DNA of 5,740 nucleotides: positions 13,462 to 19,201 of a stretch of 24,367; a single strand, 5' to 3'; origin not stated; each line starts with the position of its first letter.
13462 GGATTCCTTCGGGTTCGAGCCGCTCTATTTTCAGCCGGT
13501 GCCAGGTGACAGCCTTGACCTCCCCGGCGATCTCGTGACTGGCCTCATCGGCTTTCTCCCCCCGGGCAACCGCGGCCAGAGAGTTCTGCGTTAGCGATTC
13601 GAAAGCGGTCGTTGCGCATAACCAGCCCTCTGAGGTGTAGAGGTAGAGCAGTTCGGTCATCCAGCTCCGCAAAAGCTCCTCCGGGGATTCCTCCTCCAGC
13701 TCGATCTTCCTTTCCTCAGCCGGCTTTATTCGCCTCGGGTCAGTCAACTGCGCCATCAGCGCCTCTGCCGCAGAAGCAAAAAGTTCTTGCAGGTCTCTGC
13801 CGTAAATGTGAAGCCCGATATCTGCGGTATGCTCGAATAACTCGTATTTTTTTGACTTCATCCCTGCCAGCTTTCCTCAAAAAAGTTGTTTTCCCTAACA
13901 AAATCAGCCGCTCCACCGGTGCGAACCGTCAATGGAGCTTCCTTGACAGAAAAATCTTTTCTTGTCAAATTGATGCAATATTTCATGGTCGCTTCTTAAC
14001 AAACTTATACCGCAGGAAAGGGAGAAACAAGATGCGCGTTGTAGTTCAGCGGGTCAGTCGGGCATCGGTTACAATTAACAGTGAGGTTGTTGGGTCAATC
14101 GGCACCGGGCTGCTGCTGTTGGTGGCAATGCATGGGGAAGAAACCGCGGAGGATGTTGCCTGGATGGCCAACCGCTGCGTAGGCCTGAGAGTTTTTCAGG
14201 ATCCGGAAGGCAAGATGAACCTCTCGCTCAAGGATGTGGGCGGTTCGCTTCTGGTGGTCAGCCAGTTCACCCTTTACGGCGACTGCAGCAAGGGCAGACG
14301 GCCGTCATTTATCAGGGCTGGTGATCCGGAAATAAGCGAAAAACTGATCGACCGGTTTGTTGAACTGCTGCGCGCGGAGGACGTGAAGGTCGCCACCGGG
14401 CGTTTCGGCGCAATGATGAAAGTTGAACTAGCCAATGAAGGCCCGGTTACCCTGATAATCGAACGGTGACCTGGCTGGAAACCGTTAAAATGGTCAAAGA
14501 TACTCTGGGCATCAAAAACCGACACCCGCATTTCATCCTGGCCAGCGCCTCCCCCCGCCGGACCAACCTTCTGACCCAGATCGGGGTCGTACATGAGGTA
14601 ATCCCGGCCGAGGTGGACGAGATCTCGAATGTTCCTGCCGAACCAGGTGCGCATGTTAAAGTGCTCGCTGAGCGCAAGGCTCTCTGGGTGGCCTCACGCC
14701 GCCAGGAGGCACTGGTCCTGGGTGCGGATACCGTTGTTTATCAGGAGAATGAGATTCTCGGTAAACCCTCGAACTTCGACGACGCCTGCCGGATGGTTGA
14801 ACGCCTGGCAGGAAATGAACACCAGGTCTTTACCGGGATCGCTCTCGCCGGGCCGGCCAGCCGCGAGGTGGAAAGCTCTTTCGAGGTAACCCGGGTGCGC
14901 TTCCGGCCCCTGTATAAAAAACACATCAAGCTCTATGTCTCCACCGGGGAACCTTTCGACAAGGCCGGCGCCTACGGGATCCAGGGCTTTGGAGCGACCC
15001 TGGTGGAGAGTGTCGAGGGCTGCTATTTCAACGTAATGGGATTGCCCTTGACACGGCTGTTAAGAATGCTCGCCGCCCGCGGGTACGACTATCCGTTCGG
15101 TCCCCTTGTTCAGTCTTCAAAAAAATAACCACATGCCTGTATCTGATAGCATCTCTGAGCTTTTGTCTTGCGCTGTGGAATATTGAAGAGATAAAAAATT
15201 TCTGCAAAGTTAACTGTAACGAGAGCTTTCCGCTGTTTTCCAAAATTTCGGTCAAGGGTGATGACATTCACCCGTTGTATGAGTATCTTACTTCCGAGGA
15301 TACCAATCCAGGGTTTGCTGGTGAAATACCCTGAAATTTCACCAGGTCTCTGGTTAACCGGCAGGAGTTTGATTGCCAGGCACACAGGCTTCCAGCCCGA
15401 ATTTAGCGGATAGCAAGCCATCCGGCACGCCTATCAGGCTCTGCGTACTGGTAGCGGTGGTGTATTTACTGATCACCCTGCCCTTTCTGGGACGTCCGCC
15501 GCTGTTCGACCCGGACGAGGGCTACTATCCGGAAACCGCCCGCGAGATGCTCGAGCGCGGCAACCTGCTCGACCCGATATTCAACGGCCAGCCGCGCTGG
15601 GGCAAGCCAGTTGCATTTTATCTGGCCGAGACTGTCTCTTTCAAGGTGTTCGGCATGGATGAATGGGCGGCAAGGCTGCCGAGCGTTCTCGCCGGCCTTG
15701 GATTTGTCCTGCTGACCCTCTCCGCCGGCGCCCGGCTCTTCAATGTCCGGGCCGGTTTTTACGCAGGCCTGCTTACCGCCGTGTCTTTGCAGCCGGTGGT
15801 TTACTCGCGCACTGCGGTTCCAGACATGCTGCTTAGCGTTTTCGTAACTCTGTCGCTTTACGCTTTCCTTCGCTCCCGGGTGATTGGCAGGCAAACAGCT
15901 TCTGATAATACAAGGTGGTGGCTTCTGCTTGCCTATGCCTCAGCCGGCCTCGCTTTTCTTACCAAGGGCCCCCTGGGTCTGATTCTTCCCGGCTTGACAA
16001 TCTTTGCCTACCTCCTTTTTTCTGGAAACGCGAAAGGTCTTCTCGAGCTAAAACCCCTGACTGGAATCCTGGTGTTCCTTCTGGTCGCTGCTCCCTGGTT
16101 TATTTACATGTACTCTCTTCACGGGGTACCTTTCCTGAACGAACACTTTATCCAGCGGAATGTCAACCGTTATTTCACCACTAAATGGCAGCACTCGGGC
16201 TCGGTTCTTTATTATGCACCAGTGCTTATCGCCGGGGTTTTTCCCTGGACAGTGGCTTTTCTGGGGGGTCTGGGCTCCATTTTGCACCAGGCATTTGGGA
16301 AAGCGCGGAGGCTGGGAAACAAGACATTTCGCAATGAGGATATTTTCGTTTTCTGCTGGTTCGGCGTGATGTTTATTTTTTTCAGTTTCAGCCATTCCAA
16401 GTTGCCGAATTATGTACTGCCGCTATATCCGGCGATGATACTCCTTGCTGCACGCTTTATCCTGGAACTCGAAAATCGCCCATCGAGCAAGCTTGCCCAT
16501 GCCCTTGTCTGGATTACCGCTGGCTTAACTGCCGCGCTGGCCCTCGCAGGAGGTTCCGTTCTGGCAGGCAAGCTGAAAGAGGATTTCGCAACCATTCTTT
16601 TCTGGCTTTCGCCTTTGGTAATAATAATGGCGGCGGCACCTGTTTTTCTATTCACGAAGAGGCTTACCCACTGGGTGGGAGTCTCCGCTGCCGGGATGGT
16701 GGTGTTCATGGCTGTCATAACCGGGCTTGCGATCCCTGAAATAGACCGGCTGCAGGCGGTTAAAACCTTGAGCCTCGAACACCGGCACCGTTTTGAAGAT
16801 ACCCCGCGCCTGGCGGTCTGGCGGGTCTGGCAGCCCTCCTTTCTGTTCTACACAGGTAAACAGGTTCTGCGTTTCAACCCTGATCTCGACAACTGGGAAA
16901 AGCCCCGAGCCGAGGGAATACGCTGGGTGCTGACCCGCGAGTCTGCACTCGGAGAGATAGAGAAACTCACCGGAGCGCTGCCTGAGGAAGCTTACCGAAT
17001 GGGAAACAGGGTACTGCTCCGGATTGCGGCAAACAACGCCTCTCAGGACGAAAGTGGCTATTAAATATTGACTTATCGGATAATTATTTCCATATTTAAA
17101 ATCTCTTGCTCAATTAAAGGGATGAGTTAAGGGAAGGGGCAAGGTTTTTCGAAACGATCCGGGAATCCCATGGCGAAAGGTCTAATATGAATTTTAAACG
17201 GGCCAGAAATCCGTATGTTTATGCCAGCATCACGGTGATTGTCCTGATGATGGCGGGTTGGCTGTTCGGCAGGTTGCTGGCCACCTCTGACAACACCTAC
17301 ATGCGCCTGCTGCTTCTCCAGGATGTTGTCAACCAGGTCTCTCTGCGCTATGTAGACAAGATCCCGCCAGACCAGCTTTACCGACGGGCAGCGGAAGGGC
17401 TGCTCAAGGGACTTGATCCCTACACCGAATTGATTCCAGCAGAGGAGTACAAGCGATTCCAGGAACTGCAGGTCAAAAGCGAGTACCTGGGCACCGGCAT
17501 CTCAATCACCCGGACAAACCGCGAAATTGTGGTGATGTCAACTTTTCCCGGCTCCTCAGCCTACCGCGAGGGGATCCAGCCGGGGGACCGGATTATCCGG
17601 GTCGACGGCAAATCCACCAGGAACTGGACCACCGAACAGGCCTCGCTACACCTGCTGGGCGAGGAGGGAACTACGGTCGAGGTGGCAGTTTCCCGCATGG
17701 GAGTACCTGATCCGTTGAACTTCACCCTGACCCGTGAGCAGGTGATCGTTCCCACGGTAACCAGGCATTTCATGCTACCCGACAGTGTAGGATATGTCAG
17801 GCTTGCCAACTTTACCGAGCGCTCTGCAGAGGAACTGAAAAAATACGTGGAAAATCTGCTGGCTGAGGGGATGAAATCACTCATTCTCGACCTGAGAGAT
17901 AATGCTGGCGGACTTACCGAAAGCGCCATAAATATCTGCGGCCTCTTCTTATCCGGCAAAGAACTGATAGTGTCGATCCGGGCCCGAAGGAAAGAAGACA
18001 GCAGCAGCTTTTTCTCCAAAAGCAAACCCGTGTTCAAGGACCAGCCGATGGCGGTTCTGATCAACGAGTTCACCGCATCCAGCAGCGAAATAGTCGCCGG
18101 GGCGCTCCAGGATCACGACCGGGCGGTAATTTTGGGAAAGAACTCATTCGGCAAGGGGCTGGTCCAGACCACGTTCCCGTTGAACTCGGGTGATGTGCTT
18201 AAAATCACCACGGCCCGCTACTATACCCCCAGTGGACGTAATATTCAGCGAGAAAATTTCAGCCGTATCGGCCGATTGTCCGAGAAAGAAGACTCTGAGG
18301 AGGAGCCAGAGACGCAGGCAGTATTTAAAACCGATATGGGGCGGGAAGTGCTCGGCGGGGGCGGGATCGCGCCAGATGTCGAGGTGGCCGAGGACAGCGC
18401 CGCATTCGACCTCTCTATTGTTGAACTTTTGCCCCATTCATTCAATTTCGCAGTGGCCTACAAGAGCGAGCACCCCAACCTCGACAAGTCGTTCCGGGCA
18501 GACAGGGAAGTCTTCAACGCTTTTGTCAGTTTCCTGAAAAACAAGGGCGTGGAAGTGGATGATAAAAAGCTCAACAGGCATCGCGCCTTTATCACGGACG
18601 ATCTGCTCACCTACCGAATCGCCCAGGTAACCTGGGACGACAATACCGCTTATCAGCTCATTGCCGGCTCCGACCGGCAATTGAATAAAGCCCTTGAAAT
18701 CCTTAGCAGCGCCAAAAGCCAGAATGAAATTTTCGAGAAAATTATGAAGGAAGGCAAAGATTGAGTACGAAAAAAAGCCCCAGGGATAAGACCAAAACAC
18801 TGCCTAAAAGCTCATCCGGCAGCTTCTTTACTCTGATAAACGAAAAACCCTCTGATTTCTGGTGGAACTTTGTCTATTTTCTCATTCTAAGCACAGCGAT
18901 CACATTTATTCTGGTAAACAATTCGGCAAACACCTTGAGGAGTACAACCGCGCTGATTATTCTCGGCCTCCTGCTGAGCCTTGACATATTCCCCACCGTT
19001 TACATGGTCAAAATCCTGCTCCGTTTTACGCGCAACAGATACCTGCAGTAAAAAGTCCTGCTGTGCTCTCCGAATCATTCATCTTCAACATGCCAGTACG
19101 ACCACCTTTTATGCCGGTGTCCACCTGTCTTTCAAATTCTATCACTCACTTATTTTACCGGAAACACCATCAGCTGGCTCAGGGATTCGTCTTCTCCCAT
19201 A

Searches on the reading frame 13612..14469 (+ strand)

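Call 15: search_protein_families(library=pfam, proteins=[window:13612-14469:+], max_evalue=0.00001)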
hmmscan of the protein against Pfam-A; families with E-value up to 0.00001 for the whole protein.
window:13612-14469:+ (285 aa): 1 family
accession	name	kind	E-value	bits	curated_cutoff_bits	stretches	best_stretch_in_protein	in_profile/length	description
PF02580.21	Tyr_Deacylase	-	3.2e-56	190.1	25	1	142-284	1-144/144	D-Tyr-tRNA(Tyr) deacylase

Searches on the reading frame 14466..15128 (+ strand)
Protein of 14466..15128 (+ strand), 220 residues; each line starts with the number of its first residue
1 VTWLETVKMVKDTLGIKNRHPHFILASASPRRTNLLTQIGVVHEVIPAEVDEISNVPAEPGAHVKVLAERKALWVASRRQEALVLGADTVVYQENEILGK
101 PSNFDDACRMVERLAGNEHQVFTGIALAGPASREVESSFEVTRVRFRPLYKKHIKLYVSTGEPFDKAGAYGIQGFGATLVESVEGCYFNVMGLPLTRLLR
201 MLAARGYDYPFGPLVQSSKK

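Call 15: search_protein_families(library=pfam, proteins=[window:14466-15128:+], max_evalue=0.00001)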
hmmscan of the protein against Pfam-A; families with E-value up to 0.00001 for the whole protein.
window:14466-15128:+ (220 aa): 1 family
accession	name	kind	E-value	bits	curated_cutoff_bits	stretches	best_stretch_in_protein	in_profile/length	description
PF02545.19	Maf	-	2.5e-59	200.6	27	1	23-203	2-185/187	Maf-like protein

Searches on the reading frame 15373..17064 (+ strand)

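Call 15: search_protein_families(library=pfam, proteins=[window:15373-17064:+], max_evalue=0.00001)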
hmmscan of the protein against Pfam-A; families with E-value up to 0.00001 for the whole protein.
window:15373-17064:+ (563 aa): 2 families
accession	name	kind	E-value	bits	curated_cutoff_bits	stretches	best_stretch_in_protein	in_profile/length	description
PF13231.12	PMT_2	-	2.8e-21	76.8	26.1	1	79-245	4-160/160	Dolichyl-phosphate-mannose-protein mannosyltransferase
PF02366.24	PMT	-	2.1e-18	67.2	22.7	1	46-247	27-235/245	Dolichyl-phosphate-mannose-protein mannosyltransferase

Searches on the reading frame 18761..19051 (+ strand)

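Call 80: search_protein_families(library=pfam, proteins=[window:18761-19051:+], max_evalue=0.01)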
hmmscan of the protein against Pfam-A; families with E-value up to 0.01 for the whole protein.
window:18761-19051:+ (96 aa): 1 family
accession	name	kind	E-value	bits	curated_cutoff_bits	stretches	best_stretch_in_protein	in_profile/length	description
PF04893.22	Yip1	-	0.0037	17.6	28.6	1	20-73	8-72/173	Yip1 domain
